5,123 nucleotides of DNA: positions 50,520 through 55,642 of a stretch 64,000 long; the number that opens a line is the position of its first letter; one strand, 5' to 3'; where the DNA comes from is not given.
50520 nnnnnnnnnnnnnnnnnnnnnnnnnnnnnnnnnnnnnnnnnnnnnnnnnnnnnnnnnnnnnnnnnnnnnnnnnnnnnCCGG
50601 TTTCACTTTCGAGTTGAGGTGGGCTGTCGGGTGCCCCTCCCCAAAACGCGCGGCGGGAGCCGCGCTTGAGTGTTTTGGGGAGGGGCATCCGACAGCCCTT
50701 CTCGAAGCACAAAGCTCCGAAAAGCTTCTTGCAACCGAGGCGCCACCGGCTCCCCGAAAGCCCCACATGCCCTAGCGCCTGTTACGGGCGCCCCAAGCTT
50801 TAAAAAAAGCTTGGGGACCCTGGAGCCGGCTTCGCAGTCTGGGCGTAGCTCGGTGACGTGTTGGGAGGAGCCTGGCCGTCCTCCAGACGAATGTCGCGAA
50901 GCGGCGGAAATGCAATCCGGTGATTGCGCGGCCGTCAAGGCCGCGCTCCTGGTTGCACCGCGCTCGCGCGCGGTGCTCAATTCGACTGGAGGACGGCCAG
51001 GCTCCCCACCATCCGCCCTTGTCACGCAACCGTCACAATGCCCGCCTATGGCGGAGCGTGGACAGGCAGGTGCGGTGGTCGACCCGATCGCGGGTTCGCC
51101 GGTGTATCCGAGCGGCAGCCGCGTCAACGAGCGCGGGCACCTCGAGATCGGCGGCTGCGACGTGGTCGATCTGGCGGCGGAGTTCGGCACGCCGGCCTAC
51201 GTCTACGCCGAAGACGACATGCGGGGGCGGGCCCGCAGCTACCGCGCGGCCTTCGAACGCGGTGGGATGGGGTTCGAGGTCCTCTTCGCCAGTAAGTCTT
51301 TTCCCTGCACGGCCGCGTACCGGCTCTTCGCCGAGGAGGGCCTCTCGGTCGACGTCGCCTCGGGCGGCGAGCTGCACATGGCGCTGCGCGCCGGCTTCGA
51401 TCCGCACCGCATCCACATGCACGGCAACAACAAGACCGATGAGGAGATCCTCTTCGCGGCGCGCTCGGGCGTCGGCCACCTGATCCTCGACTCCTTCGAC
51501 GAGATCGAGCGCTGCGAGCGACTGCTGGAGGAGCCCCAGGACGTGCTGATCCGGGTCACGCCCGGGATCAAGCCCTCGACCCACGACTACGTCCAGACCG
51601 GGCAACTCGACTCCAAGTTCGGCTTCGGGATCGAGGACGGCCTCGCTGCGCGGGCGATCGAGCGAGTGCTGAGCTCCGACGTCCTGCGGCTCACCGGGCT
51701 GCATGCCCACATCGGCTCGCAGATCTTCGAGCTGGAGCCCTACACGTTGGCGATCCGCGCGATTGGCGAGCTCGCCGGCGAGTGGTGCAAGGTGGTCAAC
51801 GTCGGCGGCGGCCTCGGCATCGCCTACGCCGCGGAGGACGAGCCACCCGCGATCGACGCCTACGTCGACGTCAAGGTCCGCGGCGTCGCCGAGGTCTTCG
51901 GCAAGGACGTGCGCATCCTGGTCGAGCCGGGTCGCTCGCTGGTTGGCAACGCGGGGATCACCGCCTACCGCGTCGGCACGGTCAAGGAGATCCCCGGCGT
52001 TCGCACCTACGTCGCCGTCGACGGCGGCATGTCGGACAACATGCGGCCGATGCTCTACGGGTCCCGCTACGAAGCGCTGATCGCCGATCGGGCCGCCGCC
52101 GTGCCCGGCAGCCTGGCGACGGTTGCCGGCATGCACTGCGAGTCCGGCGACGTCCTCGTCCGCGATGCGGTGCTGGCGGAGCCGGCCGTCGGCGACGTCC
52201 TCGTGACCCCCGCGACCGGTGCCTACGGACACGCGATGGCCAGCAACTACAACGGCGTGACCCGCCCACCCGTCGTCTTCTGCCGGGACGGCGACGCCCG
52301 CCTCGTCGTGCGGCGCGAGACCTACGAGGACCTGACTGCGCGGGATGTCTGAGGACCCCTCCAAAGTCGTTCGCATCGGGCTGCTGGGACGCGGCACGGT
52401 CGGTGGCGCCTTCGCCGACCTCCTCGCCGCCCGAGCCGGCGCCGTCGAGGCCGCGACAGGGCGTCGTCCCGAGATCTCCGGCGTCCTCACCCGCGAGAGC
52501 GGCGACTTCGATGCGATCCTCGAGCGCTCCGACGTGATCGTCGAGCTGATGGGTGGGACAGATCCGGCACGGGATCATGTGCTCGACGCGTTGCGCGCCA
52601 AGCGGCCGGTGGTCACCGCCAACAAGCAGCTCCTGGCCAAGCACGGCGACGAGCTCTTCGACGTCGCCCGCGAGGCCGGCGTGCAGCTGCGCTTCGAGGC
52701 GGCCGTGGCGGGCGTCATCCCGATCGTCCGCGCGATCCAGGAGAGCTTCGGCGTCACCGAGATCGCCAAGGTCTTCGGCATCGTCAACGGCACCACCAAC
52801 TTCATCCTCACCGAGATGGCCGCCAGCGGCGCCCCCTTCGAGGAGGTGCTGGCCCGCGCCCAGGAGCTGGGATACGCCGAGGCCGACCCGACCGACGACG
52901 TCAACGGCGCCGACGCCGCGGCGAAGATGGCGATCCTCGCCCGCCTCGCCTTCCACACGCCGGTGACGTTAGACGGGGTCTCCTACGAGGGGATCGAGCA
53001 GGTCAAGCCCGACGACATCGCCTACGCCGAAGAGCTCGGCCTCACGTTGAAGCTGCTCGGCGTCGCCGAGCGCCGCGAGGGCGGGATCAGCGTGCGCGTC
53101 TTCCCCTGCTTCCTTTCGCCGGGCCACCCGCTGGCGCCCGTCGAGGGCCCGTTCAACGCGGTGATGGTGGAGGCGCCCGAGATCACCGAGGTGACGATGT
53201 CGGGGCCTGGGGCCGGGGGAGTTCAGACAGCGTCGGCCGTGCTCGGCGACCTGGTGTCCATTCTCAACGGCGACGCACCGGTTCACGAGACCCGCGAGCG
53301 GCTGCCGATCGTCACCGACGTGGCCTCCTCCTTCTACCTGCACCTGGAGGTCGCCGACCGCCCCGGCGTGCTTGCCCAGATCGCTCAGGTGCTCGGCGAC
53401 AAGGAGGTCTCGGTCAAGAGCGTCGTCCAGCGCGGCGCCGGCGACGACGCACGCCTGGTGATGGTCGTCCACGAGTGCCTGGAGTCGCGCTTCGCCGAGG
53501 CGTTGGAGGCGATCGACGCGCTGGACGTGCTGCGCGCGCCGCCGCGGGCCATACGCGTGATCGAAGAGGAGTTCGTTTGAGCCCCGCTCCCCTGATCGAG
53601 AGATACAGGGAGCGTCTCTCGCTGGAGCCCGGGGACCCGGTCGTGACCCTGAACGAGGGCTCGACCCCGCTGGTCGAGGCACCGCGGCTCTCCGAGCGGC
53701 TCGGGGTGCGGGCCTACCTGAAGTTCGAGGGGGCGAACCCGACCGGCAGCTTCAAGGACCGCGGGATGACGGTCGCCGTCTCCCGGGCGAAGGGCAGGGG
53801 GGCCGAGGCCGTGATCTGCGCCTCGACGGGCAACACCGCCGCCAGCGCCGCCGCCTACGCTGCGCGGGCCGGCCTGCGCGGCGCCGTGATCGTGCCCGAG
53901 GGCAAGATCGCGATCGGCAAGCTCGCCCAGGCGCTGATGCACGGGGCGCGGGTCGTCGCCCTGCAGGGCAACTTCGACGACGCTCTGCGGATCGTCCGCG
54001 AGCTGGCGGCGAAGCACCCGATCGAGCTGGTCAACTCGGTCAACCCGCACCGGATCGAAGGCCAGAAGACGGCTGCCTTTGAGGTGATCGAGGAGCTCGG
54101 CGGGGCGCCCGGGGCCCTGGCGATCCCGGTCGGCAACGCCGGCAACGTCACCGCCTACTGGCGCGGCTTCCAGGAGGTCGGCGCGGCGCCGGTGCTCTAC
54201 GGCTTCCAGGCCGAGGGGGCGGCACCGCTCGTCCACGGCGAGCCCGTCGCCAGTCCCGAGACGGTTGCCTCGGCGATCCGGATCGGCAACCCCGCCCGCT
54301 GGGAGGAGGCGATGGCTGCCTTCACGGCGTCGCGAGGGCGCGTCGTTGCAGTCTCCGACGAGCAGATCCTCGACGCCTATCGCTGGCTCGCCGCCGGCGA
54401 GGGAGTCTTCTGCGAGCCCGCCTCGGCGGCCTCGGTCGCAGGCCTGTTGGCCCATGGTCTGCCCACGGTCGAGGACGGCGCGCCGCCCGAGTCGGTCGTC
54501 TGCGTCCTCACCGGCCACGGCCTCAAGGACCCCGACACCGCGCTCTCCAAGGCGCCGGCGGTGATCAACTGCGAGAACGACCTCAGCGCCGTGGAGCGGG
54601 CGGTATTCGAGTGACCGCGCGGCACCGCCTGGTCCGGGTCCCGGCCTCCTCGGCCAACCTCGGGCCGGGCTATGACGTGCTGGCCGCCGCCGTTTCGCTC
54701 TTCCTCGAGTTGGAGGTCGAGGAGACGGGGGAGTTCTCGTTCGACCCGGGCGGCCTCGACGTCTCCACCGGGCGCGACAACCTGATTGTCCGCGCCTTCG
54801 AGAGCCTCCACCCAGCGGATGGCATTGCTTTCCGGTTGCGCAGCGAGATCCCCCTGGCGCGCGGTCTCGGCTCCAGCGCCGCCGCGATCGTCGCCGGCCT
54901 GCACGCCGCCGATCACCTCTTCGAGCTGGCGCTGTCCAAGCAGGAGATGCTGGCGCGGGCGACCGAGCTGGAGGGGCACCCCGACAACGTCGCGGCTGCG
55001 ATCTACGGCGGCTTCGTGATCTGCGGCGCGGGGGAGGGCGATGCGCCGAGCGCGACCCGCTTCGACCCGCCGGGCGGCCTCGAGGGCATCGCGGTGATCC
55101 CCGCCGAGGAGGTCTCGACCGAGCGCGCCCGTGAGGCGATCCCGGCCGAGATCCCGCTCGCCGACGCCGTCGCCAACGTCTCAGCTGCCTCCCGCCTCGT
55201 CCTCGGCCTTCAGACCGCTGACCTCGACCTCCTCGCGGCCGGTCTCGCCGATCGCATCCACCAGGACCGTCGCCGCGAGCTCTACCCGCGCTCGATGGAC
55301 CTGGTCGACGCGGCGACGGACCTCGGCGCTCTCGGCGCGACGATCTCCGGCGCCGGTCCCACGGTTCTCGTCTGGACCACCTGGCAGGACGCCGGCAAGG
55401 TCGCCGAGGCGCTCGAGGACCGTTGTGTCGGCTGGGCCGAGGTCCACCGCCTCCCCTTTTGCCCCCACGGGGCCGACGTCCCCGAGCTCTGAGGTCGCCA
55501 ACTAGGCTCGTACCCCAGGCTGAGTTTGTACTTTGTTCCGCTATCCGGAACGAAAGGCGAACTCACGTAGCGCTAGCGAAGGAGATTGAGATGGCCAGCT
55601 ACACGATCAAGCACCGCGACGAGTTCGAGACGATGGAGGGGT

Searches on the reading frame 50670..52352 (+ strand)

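Call 87: search_protein_families(library=pfam, proteins=[window:50670-52352:+], max_evalue=0.00001)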
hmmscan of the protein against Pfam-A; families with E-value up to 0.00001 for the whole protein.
window:50670-52352:+ (560 aa): 2 families
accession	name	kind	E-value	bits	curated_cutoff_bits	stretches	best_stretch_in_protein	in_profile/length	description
PF02784.22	Orn_Arg_deC_N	-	2.7e-51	174.8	23.4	1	184-425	4-246/247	Pyridoxal-dependent decarboxylase, pyridoxal binding domain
PF00278.28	Orn_DAP_Arg_deC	-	3.6e-16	59.6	23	1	240-517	5-95/95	Pyridoxal-dependent decarboxylase, C-terminal sheet domain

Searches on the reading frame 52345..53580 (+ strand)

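Call 87: search_protein_families(library=pfam, proteins=[window:52345-53580:+], max_evalue=0.00001)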
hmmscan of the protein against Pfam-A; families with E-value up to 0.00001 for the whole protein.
window:52345-53580:+ (411 aa): 3 families
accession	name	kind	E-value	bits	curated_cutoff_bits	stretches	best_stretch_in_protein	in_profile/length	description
PF00742.24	Homoserine_dh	-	9.2e-60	201.8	22.9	1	126-304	1-173/173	Homoserine dehydrogenase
PF03447.22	NAD_binding_3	-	9.4e-13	49.3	24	1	15-118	1-116/116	Homoserine dehydrogenase, NAD binding domain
PF01842.31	ACT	-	4.7e-11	42.7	27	1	335-393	6-64/66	ACT domain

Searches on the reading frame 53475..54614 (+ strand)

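Call 87: search_protein_families(library=pfam, proteins=[window:53475-54614:+], max_evalue=0.00001)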
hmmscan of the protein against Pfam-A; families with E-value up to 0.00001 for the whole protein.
window:53475-54614:+ (379 aa): 1 family
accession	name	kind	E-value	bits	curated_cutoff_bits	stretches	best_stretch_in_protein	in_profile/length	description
PF00291.31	PALP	-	1.8e-74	251.2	35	1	57-347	1-295/295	Pyridoxal-phosphate dependent enzyme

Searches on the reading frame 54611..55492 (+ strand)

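Call 87: search_protein_families(library=pfam, proteins=[window:54611-55492:+], max_evalue=0.00001)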
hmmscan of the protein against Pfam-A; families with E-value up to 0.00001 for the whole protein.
window:54611-55492:+ (293 aa): 2 families
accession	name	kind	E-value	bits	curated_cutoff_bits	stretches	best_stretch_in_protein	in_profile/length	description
PF00288.32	GHMP_kinases_N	-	8e-19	68.1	22.3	1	57-134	1-87/87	GHMP kinases N terminal domain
PF08544.19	GHMP_kinases_C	-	3.4e-12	47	21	1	200-272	5-83/85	GHMP kinases C terminal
